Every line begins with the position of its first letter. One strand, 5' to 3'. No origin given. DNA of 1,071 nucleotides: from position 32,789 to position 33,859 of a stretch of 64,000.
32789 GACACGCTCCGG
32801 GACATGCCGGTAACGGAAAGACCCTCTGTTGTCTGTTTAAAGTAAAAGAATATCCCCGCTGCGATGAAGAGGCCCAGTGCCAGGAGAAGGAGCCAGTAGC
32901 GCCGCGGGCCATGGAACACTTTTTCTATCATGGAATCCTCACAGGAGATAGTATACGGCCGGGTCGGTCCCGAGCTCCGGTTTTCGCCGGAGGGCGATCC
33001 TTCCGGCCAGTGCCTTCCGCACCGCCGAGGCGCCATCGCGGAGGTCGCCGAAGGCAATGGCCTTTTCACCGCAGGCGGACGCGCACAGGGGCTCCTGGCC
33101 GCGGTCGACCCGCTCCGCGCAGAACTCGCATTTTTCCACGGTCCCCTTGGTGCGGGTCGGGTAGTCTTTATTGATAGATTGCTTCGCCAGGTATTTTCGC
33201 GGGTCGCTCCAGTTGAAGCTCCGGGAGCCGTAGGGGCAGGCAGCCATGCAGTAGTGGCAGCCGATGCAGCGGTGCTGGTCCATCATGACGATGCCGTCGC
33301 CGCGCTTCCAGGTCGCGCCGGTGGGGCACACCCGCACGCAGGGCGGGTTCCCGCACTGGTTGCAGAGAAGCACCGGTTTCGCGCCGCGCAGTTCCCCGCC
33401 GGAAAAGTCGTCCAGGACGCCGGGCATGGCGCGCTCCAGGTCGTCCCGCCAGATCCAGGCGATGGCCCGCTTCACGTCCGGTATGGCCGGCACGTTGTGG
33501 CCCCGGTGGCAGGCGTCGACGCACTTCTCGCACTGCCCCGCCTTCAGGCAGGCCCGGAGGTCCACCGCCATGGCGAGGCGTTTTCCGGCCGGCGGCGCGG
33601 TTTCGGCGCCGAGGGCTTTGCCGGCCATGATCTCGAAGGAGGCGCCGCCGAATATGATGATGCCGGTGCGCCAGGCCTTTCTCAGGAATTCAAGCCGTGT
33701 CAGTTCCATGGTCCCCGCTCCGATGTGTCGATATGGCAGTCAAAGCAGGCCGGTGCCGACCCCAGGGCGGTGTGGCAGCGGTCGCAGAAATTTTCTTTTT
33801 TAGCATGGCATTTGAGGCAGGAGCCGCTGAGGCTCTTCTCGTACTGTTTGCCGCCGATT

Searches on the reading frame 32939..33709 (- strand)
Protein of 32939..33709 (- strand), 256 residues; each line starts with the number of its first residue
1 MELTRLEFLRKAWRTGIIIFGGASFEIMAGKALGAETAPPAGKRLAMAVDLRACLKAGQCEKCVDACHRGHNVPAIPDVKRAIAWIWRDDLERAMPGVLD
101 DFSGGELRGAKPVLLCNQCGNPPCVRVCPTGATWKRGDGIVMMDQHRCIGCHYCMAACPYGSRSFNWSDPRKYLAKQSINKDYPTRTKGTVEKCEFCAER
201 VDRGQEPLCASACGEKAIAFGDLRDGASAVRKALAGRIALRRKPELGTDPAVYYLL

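Call 45: search_protein_families(library=ncbifam, proteins=[window:32939-33709:-], max_evalue=1e-8)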
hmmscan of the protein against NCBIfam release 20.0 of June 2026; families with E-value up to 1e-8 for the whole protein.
window:32939-33709:- (256 aa): 17 families
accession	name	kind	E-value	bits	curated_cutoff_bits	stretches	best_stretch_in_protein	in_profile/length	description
NF045797.1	DsrO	equivalog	3.7e-78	262.2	200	1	2-255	2-234/235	sulfate reduction electron transfer complex DsrMKJOP subunit DsrO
NF041782.1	mnquin_red_QrcC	equivalog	2.7e-35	122.2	400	1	46-255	2-225/239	menaquinone reductase iron-sulfur cluster-binding subunit QrcC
TIGR03149.1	cyt_nit_nrfC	equivalog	4.8e-35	120.9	377.6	1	17-254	14-215/225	cytochrome c nitrite reductase Fe-S protein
NF011569.0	PRK14993.1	equivalog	1.2e-33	116.6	416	1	115-255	99-222/244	tetrathionate reductase subunit TtrB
NF041715.1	arsenate_red_ArrB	equivalog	5.1e-32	111.3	450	2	44-173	2-114/233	arsenate respiratory reductase iron-sulfur subunit ArrB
TIGR02951.1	DMSO_dmsB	equivalog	4.4e-27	95.1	214.1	1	115-168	63-117/161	DMSO/selenate family reductase complex B subunit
TIGR03478.1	DMSO_red_II_bet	subfamily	2.8e-24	85.6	480.7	1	115-255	130-253/321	DMSO reductase family type II enzyme, iron-sulfur subunit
NF008134.0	PRK10882.1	equivalog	2e-23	83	263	1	4-178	3-176/329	hydrogenase 2 operon protein HybA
NF038355.1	FDH3_beta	equivalog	1.2e-22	80.8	240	1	46-231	4-172/180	formate dehydrogenase FDH3 subunit beta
NF042979.1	EthbenzDh_ebdB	equivalog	1.2e-22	80.3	740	1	115-255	152-275/354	ethylbenzene dehydrogenase subunit beta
NF045715.1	sulf_resp_HmcB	equivalog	7.3e-20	71.3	420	1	21-225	10-200/307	sulfate respiration complex iron-sulfur protein HmcB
TIGR01582.1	FDH-beta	equivalog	3.8e-17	62.3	334.7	1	44-227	21-186/283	formate dehydrogenase subunit beta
NF007658.0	PRK10330.1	equivalog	5.4e-17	61.8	260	1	114-220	56-154/181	electron transport protein HydN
TIGR01660.1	narH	equivalog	1.2e-15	57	524.05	1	115-231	182-280/492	nitrate reductase subunit beta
NF009408.0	PRK12769.1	equivalog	6.2e-15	54.3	1003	1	113-220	53-144/659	formate-dependent uric acid utilization protein AegA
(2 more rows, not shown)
